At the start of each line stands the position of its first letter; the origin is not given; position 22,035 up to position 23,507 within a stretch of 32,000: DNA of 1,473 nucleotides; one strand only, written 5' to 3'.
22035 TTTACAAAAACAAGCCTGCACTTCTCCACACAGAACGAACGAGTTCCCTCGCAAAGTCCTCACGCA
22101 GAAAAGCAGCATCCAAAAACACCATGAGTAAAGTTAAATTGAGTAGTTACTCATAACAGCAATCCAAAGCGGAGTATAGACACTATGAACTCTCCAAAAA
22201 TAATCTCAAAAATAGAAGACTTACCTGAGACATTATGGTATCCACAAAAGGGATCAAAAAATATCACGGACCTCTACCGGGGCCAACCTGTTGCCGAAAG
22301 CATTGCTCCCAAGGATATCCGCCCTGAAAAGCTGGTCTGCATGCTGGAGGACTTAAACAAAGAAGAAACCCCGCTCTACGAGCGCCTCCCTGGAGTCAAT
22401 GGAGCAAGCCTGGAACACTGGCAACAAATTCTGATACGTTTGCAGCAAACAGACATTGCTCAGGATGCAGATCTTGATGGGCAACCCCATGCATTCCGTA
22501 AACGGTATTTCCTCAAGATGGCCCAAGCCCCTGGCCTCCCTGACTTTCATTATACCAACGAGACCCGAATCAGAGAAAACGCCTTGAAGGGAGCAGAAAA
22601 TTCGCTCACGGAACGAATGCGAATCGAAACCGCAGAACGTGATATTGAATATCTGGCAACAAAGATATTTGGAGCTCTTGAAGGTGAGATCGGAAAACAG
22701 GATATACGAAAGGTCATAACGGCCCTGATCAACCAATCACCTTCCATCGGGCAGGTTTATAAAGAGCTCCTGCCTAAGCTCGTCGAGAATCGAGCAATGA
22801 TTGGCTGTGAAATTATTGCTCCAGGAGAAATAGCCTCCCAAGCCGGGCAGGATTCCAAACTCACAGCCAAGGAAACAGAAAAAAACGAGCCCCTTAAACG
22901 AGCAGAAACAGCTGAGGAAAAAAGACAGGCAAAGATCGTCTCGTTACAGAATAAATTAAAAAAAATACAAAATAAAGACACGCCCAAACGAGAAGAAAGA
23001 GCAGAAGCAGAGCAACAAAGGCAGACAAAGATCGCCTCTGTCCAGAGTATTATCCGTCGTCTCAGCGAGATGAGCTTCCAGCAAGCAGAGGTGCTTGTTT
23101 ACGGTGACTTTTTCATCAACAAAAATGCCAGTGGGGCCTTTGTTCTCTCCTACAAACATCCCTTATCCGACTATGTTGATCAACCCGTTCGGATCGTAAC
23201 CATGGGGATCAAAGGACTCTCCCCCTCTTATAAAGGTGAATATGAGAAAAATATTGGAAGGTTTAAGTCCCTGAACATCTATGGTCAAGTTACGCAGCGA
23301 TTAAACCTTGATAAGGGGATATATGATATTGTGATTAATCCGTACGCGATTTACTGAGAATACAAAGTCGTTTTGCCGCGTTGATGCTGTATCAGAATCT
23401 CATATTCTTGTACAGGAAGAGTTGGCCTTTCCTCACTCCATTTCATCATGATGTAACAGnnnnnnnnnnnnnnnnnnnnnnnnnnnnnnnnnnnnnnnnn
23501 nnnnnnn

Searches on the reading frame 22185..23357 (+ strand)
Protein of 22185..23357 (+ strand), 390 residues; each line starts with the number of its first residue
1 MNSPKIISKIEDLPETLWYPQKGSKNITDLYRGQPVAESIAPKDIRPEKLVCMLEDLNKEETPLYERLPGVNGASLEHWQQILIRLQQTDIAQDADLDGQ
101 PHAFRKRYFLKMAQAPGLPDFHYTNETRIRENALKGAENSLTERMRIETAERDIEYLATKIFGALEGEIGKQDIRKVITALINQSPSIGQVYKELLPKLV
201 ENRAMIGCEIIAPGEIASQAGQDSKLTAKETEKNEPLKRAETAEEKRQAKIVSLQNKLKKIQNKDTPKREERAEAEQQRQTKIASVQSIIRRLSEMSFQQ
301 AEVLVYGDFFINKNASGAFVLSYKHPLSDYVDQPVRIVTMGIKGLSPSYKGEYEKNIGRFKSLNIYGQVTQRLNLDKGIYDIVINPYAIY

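Call 10: search_protein_families(library=pfam, proteins=[window:22185-23357:+], max_evalue=0.00001)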
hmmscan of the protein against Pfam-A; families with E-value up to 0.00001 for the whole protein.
window:22185-23357:+ (390 aa): 0 families

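Call 68: search_protein_families(library=pfam, proteins=[window:22185-23357:+], max_evalue=1)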
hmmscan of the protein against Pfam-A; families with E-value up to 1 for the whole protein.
window:22185-23357:+ (390 aa): 1 family
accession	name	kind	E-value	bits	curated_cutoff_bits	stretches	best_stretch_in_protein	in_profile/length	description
PF13339.11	AATF-Che1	-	0.01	16.9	24.7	1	224-296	42-119/137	Apoptosis antagonizing transcription factor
